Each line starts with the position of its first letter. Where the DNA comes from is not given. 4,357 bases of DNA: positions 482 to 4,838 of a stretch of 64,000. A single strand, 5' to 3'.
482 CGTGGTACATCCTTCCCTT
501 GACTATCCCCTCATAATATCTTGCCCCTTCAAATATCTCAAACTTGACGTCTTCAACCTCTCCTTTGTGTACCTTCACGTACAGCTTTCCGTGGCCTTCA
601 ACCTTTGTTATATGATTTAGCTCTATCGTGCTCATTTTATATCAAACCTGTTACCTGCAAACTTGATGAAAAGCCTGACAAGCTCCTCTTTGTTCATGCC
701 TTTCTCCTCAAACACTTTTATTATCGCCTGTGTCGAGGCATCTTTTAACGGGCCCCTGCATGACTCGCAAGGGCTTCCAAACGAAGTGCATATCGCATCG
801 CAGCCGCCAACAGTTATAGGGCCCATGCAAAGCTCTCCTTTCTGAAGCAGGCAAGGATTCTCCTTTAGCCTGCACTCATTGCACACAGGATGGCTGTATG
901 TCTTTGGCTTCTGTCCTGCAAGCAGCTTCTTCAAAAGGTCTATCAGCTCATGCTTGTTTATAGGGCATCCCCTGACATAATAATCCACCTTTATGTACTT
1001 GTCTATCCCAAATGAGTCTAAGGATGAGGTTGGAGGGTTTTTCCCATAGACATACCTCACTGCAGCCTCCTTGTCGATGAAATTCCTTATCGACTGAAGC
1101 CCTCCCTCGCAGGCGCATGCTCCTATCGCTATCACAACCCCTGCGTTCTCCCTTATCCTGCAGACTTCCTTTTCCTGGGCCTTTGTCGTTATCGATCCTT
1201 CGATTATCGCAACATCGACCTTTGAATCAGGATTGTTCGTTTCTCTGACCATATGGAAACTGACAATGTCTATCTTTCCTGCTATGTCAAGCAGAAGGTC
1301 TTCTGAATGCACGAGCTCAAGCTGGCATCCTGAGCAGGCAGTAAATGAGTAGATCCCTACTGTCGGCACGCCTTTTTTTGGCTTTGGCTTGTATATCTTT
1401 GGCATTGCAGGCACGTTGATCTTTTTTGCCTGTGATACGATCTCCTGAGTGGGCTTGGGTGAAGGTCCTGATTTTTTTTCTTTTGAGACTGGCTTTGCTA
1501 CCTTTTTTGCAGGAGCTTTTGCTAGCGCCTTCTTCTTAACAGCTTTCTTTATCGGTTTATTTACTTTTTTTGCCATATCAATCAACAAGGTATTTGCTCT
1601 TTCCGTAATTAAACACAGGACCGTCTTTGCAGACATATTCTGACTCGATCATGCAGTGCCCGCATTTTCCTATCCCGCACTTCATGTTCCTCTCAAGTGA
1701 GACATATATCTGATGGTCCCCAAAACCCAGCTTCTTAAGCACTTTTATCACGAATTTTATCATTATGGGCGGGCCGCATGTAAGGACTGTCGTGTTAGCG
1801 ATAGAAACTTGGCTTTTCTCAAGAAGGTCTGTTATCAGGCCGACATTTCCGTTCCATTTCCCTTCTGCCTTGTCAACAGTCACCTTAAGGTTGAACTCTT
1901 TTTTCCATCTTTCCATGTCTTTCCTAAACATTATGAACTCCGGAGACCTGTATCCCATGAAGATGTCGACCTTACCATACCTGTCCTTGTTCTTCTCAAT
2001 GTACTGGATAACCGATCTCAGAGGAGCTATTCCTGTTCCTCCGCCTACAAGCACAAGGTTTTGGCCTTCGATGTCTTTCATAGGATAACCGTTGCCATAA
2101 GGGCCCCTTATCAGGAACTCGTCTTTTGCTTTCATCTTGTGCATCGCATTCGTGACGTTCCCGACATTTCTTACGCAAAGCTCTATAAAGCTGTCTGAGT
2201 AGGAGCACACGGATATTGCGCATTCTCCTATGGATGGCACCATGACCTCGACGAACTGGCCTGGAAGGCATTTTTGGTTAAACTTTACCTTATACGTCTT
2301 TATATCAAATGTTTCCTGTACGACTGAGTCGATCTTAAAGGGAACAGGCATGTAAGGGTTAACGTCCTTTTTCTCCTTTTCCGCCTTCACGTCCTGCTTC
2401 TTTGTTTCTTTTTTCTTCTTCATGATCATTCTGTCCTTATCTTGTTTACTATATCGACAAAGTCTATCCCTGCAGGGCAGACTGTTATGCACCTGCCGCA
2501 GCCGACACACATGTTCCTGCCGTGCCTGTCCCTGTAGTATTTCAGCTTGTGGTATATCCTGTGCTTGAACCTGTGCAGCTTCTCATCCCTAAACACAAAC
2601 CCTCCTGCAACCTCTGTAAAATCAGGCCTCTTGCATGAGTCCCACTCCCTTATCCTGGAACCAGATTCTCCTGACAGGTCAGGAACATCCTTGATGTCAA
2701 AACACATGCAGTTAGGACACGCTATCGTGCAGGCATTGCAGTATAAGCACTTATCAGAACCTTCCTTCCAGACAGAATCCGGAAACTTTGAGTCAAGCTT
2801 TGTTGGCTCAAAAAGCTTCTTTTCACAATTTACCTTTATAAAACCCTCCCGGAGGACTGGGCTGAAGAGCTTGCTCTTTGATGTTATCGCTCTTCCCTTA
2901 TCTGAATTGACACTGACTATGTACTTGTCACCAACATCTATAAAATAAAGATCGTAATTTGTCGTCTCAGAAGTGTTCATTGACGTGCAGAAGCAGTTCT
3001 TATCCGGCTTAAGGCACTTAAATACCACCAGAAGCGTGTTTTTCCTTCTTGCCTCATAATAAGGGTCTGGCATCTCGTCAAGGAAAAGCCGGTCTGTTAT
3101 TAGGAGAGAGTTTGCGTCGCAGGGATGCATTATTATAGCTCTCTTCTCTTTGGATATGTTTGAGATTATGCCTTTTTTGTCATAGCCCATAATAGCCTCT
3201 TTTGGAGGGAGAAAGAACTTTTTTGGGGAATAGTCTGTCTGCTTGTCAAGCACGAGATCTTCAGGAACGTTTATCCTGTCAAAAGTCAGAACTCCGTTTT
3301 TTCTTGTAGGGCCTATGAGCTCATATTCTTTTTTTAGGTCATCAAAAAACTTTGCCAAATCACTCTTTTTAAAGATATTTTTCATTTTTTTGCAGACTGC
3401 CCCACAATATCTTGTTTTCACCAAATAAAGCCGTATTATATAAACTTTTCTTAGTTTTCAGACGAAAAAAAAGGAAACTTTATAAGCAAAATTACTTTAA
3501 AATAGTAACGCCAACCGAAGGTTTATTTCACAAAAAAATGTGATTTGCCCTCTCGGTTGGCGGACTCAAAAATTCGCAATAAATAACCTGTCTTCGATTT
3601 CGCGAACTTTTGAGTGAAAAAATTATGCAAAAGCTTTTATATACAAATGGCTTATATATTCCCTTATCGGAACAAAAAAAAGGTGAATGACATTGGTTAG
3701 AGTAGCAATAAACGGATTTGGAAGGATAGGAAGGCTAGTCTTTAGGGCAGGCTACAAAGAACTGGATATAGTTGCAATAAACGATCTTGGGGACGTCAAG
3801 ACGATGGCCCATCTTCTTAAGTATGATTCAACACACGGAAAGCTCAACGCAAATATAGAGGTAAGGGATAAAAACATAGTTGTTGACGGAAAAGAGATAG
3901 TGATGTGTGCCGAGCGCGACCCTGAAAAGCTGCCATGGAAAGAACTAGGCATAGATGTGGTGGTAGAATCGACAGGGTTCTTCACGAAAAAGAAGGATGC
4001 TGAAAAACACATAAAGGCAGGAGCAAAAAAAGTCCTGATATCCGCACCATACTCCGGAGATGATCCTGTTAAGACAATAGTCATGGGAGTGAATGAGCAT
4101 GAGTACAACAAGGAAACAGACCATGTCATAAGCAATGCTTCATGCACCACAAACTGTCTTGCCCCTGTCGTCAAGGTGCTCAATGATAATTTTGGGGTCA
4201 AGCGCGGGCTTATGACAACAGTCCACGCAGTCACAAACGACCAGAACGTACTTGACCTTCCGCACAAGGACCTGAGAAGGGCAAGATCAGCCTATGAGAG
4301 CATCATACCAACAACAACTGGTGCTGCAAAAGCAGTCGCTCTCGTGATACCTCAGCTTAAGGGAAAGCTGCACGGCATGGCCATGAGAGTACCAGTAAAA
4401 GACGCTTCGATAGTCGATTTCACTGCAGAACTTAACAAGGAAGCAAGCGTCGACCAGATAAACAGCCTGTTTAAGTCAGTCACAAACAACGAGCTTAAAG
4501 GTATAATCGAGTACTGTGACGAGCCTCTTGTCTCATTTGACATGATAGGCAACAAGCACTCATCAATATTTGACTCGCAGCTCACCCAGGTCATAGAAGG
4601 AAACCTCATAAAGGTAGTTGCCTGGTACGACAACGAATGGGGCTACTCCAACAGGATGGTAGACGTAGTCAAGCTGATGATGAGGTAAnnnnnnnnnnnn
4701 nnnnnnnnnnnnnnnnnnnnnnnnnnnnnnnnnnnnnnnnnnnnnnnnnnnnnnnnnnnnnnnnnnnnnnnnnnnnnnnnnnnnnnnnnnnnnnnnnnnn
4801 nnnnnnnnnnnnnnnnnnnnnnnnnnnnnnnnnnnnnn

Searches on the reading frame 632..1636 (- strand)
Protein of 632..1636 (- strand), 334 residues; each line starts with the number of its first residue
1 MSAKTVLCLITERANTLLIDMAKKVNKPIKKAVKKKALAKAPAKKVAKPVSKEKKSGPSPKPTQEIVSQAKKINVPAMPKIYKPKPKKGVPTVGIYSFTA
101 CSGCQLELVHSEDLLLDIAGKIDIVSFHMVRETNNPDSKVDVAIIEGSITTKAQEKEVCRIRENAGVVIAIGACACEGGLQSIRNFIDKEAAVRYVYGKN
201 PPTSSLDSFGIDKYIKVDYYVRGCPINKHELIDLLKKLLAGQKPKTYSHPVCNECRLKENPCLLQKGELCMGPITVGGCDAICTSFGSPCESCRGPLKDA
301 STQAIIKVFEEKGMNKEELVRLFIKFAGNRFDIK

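Call 43: search_protein_families(library=ncbifam, proteins=[window:632-1636:-], max_evalue=0.00001)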
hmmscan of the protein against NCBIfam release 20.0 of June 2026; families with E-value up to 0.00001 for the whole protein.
window:632-1636:- (334 aa): 8 families
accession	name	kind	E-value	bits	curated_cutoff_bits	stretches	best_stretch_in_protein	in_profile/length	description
NF040836.1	sulfhyd_HydD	equivalog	1.4e-57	194.9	500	1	93-324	8-242/261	NADPH-dependent hydrogenase/sulfhydrogenase 1 subunit delta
NF040831.1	sulfhyd_ShyD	equivalog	5.7e-49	166.9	460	1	93-327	3-238/240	NAD(P)-dependent hydrogenase/sulfhydrogenase 2 subunit delta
NF045875.1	F420_non_VhuG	exception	5.7e-26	91.4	450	1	93-299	7-242/286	F420-non-reducing hydrogenase subunit VhuG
TIGR03294.1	FrhG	equivalog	1.3e-13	51.2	245.5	1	92-286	3-189/228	coenzyme F420 hydrogenase subunit gamma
NF011395.0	PRK14820.1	equivalog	4.1e-08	33.2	263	0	116-193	51-132/180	NADH-quinone oxidoreductase subunit B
TIGR01957.1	nuoB_fam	subfamily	1.6e-07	31.4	142.7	0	101-237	26-137/145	NADH-quinone oxidoreductase subunit B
NF005012.1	PRK06411.1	subfamily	1.8e-07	30.8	116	0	104-182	46-118/166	NADH-quinone oxidoreductase subunit NuoB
NF011390.0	PRK14815.1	equivalog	3e-07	29.9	281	0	118-239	53-154/183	NADH dehydrogenase subunit B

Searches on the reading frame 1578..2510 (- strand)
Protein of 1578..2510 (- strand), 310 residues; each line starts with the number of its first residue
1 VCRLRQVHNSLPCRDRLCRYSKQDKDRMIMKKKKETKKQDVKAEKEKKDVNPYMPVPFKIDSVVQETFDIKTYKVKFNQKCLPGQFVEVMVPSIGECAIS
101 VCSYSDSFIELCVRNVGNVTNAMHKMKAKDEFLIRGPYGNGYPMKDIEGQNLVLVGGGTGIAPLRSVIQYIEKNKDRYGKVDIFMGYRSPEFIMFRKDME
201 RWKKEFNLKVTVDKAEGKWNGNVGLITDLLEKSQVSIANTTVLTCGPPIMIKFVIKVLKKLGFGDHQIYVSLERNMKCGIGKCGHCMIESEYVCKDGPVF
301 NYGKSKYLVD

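Call 77: search_protein_families(library=pfam, proteins=[window:1578-2510:-], max_evalue=0.001)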
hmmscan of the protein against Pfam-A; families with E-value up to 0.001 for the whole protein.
window:1578-2510:- (310 aa): 3 families
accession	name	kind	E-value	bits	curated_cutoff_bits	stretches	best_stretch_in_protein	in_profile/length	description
PF00175.26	NAD_binding_1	-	3.4e-20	73.2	22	1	154-254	1-107/109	Oxidoreductase NAD-binding domain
PF10418.14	DHODB_Fe-S_bind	-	5.7e-11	42.4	23.9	1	273-303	1-38/41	Iron-sulfur cluster binding domain of dihydroorotate dehydrogenase B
PF08030.17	NAD_binding_6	-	4.2e-05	24.1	22.2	0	150-196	2-53/156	Ferric reductase NAD binding domain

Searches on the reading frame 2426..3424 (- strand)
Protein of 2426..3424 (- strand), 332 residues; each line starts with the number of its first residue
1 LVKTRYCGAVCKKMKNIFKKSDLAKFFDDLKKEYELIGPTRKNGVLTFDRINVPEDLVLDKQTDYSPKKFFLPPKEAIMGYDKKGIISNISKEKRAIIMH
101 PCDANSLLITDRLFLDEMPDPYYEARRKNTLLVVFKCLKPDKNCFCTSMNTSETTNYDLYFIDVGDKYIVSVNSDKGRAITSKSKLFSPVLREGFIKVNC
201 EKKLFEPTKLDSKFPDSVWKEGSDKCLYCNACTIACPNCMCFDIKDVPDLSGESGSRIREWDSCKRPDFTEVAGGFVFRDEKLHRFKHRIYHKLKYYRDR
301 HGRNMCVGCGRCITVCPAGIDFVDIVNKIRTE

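Call 77: search_protein_families(library=pfam, proteins=[window:2426-3424:-], max_evalue=0.001)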
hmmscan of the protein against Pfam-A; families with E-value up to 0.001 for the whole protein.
window:2426-3424:- (332 aa): 13 families
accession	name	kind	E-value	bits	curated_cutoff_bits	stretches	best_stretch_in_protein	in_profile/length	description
PF17179.9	Fer4_22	-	1.4e-31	109.6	27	1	225-320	1-95/95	4Fe-4S dicluster domain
PF12838.12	Fer4_7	-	1.9e-08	35.1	27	1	301-320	33-52/52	4Fe-4S dicluster domain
PF00037.32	Fer4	-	1.8e-07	31.1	21.1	1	304-319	6-21/24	4Fe-4S binding domain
PF13746.11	Fer4_18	-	2.6e-07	31.3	27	1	284-322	39-77/114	4Fe-4S dicluster domain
PF13187.11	Fer4_9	-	4.4e-06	27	27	0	301-319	29-50/52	4Fe-4S dicluster domain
PF13237.11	Fer4_10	-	5.6e-06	26.6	25.5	1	303-318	6-21/53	4Fe-4S dicluster domain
PF14697.11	Fer4_21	-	6.1e-06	26.7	35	0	304-321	6-24/59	4Fe-4S dicluster domain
PF13183.11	Fer4_8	-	2.5e-05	25.2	27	1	224-320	3-68/68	4Fe-4S dicluster domain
PF13534.11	Fer4_17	-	2.6e-05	25.1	22.2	0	297-321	37-61/61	4Fe-4S dicluster domain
PF12837.12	Fer4_6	-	0.00011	22.4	25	1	303-319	6-22/24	4Fe-4S binding domain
PF25160.1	LdpA_Fe-S-bd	-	0.00035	20.7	27.6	1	304-319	26-41/49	LdpA Fe-S cluster-binding domain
PF13484.11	Fer4_16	-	0.00052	21.2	30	0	305-318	52-65/66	4Fe-4S double cluster binding domain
PF12797.12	Fer4_2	-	0.00079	19.7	24.5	0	304-318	8-22/22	4Fe-4S binding domain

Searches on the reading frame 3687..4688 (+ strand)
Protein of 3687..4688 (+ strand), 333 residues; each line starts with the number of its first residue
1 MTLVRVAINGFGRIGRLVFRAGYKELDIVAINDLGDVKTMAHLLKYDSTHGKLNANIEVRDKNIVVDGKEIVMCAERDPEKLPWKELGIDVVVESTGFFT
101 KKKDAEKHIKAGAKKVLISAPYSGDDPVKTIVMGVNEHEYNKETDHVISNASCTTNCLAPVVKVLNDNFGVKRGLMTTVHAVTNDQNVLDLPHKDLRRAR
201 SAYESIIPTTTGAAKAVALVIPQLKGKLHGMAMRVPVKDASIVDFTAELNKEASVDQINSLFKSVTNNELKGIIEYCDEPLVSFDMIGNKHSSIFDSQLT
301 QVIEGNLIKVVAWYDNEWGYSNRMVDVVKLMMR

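Call 43: search_protein_families(library=ncbifam, proteins=[window:3687-4688:+], max_evalue=0.00001)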
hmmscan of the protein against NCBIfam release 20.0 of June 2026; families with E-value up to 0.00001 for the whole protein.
window:3687-4688:+ (333 aa): 11 families
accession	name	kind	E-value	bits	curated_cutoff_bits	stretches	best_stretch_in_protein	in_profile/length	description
NF005830.0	PRK07729.1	equivalog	2.5e-144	480.4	546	1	4-331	3-330/343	glyceraldehyde-3-phosphate dehydrogenase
TIGR01534.1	GAPDH-I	equivalog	4.8e-137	456.6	367.2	1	5-326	1-330/330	type I glyceraldehyde-3-phosphate dehydrogenase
NF005641.0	PRK07403.1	equivalog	4.7e-132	440.3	616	1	4-331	2-332/337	type I glyceraldehyde-3-phosphate dehydrogenase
NF033735.1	G3PDH_Arsen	exception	8.4e-123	410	450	1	6-328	1-323/323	ArsJ-associated glyceraldehyde-3-phosphate dehydrogenase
NF006512.0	PRK08955.1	equivalog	3.8e-110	368.3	563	1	4-330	3-329/334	glyceraldehyde-3-phosphate dehydrogenase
NF011954.0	PRK15425.1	equivalog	5.1e-109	364.3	662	1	4-329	3-327/331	glyceraldehyde-3-phosphate dehydrogenase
NF010058.0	PRK13535.1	equivalog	2.7e-108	362.1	539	1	3-332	2-334/339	erythrose-4-phosphate dehydrogenase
TIGR01532.1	E4PD_g-proteo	equivalog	9.8e-104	347.1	530.55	1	5-326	1-325/325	erythrose-4-phosphate dehydrogenase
NF006139.0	PRK08289.1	equivalog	4.3e-85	286.1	431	1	6-332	131-470/480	glyceraldehyde-3-phosphate dehydrogenase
NF011456.0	PRK14874.1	equivalog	6.1e-12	45.2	223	1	88-183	66-161/346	aspartate-semialdehyde dehydrogenase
TIGR01296.1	asd_B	equivalog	9.7e-08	31.5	324.2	1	87-183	60-157/339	aspartate-semialdehyde dehydrogenase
